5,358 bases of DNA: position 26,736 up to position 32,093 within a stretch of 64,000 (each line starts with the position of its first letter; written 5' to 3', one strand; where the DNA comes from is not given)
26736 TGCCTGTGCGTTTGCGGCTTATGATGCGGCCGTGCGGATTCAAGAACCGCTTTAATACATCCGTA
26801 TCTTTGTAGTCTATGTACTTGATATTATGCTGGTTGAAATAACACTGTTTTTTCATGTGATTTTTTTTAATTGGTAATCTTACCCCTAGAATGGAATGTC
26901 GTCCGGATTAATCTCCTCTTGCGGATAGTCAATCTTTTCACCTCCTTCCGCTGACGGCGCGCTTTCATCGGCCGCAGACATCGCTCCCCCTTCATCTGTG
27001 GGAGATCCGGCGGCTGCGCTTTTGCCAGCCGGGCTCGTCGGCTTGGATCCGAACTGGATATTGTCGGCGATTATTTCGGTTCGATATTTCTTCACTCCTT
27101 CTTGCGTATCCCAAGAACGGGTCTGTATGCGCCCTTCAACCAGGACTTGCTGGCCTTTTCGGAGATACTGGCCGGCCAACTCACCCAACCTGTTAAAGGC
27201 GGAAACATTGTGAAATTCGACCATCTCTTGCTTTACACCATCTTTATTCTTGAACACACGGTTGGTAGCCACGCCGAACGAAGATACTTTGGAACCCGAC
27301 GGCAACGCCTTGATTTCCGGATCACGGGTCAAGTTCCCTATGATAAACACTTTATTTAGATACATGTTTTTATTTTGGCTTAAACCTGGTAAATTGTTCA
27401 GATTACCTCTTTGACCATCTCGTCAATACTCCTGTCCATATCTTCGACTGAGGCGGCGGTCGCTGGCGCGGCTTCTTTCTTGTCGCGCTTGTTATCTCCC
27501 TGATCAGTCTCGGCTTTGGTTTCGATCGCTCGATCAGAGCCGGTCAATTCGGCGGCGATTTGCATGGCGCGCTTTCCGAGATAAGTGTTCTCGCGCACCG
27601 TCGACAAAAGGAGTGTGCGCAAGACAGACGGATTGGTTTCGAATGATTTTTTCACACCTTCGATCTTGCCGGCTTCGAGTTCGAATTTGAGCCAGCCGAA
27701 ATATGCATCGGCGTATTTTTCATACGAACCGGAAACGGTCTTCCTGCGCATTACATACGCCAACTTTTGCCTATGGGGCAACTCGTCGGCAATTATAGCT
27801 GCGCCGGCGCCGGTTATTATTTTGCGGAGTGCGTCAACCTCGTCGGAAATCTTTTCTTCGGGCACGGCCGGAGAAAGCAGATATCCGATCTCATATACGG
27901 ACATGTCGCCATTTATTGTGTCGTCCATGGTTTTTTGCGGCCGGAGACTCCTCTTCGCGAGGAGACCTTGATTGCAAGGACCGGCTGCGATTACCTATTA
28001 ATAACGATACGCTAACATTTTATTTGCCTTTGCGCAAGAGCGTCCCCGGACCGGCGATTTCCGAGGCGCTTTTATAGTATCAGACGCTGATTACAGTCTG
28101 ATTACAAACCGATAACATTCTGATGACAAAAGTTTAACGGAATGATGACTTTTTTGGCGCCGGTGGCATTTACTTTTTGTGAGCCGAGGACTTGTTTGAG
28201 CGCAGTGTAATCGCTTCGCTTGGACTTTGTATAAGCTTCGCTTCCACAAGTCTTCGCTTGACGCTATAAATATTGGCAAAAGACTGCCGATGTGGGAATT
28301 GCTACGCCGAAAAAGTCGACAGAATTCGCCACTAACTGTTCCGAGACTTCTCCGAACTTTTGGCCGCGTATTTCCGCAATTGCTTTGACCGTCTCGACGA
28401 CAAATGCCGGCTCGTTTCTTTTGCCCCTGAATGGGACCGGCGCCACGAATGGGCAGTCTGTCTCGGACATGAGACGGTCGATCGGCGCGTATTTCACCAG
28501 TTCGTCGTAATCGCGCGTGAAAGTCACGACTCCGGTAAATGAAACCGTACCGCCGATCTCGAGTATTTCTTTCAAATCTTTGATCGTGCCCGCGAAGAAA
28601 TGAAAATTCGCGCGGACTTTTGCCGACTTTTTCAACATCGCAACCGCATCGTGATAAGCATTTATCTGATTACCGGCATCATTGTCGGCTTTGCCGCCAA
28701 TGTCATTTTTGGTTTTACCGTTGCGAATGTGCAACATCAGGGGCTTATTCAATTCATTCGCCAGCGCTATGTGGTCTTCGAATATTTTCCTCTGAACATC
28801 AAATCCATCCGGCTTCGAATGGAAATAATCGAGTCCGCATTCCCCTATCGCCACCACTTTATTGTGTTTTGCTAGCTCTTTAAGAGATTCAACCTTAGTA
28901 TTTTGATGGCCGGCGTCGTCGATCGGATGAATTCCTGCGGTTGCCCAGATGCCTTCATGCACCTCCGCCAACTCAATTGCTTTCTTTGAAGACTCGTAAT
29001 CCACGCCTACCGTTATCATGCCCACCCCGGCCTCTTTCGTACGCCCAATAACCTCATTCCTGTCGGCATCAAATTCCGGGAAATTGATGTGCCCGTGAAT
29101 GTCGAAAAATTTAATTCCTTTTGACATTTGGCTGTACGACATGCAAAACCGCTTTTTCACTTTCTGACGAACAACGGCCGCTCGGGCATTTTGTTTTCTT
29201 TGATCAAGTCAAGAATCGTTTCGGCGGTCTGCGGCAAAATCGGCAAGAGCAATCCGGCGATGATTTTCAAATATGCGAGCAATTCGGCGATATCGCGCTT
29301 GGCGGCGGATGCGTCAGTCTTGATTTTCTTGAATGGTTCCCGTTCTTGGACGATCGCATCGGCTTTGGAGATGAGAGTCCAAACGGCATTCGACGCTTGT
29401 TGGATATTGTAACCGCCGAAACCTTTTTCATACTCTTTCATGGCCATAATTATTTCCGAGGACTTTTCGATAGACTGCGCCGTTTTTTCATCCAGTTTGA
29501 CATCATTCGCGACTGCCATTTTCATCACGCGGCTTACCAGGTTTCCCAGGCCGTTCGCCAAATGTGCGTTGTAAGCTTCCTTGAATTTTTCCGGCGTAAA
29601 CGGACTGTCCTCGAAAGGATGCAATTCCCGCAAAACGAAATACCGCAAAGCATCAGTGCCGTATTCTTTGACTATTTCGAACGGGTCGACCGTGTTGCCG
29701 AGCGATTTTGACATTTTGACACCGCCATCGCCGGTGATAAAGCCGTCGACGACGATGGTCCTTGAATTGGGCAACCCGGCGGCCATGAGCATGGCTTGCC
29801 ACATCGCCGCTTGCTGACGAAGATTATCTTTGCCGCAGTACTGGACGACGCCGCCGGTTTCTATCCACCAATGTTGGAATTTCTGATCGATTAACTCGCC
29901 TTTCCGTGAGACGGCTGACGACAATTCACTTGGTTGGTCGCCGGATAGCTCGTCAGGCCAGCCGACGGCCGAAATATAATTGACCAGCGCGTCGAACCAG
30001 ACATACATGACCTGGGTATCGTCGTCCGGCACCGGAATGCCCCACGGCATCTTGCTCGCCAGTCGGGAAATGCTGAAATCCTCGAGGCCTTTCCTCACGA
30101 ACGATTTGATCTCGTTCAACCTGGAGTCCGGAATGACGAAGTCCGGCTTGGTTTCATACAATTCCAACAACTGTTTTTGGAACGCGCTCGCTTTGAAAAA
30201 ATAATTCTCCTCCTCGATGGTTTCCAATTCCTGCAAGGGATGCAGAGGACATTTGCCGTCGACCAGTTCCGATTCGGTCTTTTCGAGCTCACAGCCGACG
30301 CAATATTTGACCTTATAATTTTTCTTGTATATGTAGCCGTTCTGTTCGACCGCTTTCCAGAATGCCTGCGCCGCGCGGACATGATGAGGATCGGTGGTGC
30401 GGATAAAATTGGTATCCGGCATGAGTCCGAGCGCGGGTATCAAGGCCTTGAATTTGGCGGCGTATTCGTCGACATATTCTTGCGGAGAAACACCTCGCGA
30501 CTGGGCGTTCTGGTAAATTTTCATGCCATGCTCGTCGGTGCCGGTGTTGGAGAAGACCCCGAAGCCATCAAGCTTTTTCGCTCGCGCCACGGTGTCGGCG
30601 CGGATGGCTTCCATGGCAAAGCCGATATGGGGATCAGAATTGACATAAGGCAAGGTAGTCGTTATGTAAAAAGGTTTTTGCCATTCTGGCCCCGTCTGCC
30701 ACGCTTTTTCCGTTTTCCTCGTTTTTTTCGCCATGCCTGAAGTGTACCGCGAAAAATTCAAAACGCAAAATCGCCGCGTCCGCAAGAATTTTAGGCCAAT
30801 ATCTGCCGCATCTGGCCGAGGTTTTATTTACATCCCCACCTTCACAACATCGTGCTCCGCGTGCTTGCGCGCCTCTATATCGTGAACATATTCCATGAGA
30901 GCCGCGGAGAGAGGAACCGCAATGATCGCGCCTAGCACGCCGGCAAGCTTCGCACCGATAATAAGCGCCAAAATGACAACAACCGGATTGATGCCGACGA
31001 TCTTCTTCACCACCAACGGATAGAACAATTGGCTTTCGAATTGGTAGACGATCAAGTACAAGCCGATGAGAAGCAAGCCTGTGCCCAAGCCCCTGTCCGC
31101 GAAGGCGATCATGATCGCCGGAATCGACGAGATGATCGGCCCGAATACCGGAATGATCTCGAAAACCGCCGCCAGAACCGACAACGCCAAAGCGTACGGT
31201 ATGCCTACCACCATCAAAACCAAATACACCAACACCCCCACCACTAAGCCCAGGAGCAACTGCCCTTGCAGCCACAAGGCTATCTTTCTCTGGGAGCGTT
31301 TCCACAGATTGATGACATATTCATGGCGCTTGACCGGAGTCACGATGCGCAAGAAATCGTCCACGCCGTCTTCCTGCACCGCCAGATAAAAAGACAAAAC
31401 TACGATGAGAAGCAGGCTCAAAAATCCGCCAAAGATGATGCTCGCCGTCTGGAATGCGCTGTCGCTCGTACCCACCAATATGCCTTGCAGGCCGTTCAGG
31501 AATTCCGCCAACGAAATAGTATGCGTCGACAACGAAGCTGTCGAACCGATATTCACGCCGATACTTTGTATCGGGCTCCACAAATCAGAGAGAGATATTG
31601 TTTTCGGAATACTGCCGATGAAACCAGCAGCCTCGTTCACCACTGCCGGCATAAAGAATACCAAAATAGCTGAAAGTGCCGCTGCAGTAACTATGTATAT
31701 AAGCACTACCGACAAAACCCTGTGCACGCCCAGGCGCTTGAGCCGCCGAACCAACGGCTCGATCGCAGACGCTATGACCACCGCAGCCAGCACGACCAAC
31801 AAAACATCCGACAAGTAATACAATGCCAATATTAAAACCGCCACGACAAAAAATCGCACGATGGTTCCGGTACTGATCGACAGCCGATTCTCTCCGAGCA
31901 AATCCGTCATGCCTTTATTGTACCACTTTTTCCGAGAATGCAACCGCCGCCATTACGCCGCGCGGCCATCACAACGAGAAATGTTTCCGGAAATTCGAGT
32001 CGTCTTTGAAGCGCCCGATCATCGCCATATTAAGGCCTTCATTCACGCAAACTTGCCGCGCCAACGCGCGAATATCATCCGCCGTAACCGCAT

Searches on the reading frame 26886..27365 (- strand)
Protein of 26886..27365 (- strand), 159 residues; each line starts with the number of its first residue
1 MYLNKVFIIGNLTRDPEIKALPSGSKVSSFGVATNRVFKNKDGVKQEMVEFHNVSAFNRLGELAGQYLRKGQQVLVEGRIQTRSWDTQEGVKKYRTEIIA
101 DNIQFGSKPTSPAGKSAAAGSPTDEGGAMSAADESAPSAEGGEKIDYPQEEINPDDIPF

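Call 71: search_protein_families(library=pfam, proteins=[window:26886-27365:-], max_evalue=0.001)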
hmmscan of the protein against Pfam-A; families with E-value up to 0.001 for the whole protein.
window:26886-27365:- (159 aa): 1 family
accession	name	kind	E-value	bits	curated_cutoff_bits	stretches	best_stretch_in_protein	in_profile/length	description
PF00436.31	SSB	-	3.8e-37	126.9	26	1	3-105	1-103/104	Single-strand binding protein family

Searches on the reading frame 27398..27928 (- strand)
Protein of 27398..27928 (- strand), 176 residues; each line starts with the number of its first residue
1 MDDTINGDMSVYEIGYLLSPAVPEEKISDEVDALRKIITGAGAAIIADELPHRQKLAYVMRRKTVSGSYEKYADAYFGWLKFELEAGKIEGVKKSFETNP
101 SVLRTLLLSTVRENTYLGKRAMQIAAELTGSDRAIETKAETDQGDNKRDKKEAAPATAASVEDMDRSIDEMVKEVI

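Call 71: search_protein_families(library=pfam, proteins=[window:27398-27928:-], max_evalue=0.001)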
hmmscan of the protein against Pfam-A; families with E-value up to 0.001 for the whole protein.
window:27398-27928:- (176 aa): 1 family
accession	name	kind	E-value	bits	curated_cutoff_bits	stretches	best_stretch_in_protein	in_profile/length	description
PF01250.22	Ribosomal_S6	-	5.1e-10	39.9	27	1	12-107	2-88/90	Ribosomal protein S6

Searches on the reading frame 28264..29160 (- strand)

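Call 45: search_protein_families(library=pfam, proteins=[window:28264-29160:-], max_evalue=0.1)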
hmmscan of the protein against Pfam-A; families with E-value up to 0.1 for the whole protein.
window:28264-29160:- (298 aa): 2 families
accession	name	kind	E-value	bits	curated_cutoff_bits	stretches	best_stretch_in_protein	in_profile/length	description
PF01026.27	TatD_DNase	-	1.5e-69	234.6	27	1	19-285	1-253/253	TatD related DNase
PF04909.20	Amidohydro_2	-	0.041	14.1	26.4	0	155-240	179-251/289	Amidohydrolase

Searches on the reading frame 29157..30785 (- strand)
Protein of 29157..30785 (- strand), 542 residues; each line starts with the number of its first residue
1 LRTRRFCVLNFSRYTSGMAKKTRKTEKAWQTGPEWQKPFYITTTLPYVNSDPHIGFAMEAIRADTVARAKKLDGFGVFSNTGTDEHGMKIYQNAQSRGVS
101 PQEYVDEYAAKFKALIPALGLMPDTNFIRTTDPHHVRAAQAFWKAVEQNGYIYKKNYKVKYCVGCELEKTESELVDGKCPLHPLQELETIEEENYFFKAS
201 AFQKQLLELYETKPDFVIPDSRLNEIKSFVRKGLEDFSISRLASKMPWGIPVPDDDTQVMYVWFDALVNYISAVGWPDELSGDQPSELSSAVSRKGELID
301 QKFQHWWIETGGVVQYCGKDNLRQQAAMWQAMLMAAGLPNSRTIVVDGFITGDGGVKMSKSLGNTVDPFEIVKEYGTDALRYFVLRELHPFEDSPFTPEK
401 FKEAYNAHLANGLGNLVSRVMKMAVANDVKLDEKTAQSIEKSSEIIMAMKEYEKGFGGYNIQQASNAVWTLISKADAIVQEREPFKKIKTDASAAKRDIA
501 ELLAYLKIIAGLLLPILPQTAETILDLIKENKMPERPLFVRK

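Call 11: search_protein_families(library=pfam, proteins=[window:29157-30785:-], max_evalue=0.00001)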
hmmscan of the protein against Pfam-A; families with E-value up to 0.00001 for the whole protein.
window:29157-30785:- (542 aa): 4 families
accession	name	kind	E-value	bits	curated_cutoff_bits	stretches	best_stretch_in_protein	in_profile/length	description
PF09334.17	tRNA-synt_1g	-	3.4e-90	303.1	20.1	2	173-421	163-391/391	tRNA synthetases class I (M)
PF00133.28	tRNA-synt_1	-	1.3e-32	113.5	22.7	2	34-253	21-244/414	tRNA synthetases class I (I, L, M and V)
PF01406.26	tRNA-synt_1e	-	6.5e-11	42.6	27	0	47-161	18-131/301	tRNA synthetases class I (C) catalytic domain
PF19303.5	Anticodon_3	-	5.7e-07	30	23.5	1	442-531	15-104/152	Anticodon binding domain of methionyl tRNA ligase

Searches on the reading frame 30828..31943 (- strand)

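Call 11: search_protein_families(library=pfam, proteins=[window:30828-31943:-], max_evalue=0.00001)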
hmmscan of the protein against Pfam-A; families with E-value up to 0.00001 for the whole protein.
window:30828-31943:- (371 aa): 1 family
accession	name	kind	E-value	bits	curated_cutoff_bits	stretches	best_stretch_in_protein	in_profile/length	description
PF01594.21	AI-2E_transport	-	4.7e-52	177.6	34.3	1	29-355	2-325/327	AI-2E family transporter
